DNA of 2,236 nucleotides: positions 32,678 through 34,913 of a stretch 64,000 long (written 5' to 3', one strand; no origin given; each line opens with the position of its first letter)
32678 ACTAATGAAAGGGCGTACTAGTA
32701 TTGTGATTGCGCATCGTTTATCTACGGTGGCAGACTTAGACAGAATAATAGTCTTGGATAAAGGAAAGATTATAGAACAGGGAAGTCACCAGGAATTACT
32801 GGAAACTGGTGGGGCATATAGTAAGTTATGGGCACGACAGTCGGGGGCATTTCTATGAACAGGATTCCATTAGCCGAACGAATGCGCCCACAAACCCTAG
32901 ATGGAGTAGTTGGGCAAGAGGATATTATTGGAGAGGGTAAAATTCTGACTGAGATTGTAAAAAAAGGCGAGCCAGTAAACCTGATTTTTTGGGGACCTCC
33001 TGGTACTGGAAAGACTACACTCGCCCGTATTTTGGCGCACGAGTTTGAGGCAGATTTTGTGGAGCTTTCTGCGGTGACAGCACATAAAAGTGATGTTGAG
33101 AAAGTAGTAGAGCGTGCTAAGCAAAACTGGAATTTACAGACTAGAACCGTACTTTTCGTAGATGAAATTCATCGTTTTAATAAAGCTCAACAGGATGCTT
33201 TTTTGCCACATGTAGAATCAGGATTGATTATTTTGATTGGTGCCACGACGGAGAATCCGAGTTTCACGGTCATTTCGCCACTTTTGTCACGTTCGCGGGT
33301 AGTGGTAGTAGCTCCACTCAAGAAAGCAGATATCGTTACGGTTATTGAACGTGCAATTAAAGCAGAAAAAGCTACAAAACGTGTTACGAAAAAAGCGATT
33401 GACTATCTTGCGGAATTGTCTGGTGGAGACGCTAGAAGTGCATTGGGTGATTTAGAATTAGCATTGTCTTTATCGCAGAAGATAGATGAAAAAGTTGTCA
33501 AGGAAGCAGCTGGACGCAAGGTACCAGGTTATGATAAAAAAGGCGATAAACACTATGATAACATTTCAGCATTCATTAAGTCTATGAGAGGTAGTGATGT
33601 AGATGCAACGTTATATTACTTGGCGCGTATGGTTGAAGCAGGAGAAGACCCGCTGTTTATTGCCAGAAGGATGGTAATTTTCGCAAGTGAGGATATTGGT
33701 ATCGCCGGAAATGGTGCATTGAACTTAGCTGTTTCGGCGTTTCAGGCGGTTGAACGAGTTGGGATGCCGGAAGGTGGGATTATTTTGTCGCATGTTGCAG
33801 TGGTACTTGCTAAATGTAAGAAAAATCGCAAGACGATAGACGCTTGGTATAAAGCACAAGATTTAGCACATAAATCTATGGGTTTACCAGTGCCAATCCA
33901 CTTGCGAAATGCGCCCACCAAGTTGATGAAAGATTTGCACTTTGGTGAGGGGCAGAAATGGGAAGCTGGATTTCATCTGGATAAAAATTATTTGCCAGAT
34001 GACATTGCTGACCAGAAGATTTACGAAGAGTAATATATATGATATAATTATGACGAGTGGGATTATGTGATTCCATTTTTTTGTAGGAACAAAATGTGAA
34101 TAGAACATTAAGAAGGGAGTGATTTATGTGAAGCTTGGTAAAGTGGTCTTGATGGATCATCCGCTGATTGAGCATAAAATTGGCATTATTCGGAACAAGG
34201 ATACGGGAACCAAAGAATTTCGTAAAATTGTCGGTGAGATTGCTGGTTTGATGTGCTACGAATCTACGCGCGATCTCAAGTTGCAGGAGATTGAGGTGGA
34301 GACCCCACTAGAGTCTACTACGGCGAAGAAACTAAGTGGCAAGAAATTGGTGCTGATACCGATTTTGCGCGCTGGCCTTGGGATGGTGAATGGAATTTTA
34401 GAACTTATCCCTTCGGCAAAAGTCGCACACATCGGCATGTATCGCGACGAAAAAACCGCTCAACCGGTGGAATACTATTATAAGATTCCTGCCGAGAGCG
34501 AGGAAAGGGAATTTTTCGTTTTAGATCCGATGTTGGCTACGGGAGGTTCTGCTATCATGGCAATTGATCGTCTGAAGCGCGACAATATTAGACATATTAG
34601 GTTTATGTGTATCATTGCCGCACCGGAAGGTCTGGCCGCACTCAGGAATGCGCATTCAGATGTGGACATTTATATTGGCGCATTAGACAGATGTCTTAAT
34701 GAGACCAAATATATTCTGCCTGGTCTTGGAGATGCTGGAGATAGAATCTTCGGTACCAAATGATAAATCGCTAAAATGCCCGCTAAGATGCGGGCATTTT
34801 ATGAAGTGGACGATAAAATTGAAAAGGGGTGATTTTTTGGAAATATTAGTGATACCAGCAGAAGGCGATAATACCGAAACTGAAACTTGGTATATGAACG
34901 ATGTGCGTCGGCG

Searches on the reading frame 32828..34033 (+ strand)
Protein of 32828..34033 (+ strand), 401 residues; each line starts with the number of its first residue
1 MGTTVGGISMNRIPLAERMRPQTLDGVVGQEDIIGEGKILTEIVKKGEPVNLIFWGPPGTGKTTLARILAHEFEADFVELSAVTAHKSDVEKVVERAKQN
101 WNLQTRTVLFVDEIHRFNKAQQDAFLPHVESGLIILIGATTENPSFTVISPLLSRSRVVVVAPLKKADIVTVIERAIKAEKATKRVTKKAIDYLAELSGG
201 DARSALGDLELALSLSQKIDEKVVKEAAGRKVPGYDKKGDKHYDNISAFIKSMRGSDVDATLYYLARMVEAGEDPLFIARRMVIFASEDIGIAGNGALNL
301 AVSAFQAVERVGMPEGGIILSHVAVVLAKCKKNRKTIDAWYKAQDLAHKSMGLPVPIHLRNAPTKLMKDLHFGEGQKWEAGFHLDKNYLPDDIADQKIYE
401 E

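Call 24: search_protein_families(library=pfam, proteins=[window:32828-34033:+], max_evalue=0.001)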
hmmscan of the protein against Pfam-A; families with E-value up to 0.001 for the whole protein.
window:32828-34033:+ (401 aa): 17 families
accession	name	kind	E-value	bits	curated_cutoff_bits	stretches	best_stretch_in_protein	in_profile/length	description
PF12002.13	MgsA_C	-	1e-47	162.6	27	1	255-400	1-149/167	MgsA AAA+ ATPase C terminal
PF16193.11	AAA_assoc_2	-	9.5e-23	80.7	34.3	1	185-254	6-81/81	AAA C-terminal domain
PF00004.35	AAA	-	5.7e-18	66.1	21.2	1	52-159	1-126/131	ATPase family associated with various cellular activities (AAA)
PF05496.18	RuvB_N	-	5.7e-17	62.4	27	1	19-140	1-120/159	Holliday junction DNA helicase RuvB P-loop domain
PF05673.19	DUF815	-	3.8e-06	26.7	23.8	1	13-119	19-120/249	Protein of unknown function (DUF815)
PF13191.12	AAA_16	-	5.6e-06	27.4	32.6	0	39-76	14-51/167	AAA ATPase domain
PF20720.3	nSTAND3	-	6e-06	26.5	27.2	1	52-114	20-74/155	Novel STAND NTPase 3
PF01078.27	Mg_chelatase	-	6.7e-06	26.1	20.3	0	38-84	12-61/207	Magnesium chelatase, subunit ChlI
PF13401.12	AAA_22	-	1e-05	26.3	27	0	52-82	8-38/130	AAA domain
PF07728.20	AAA_5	-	1.3e-05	25.7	22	1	51-130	1-91/139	AAA domain (dynein-related subfamily)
PF06068.19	TIP49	-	0.0001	22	23.8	1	22-93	21-96/347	TIP49 P-loop domain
PF13604.12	AAA_30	-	0.00011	22.4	27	0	42-138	12-123/191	AAA domain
PF13173.12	AAA_14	-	0.00017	22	27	1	53-122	6-79/129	AAA domain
PF14532.12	Sigma54_activ_2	-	0.00037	21.2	25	1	42-126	16-90/138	Sigma-54 interaction domain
PF13521.12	AAA_28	-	0.00041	21.1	27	0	53-79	3-29/164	AAA domain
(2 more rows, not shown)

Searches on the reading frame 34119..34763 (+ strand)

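Call 24: search_protein_families(library=pfam, proteins=[window:34119-34763:+], max_evalue=0.001)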
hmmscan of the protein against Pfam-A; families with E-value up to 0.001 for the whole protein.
window:34119-34763:+ (214 aa): 2 families
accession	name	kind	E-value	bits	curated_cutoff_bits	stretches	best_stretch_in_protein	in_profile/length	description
PF14681.12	UPRTase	-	2.4e-73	246.4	27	1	12-213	2-206/206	Uracil phosphoribosyltransferase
PF00156.33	Pribosyltran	-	1.4e-06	28.1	26.3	1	70-177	25-135/158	Phosphoribosyl transferase domain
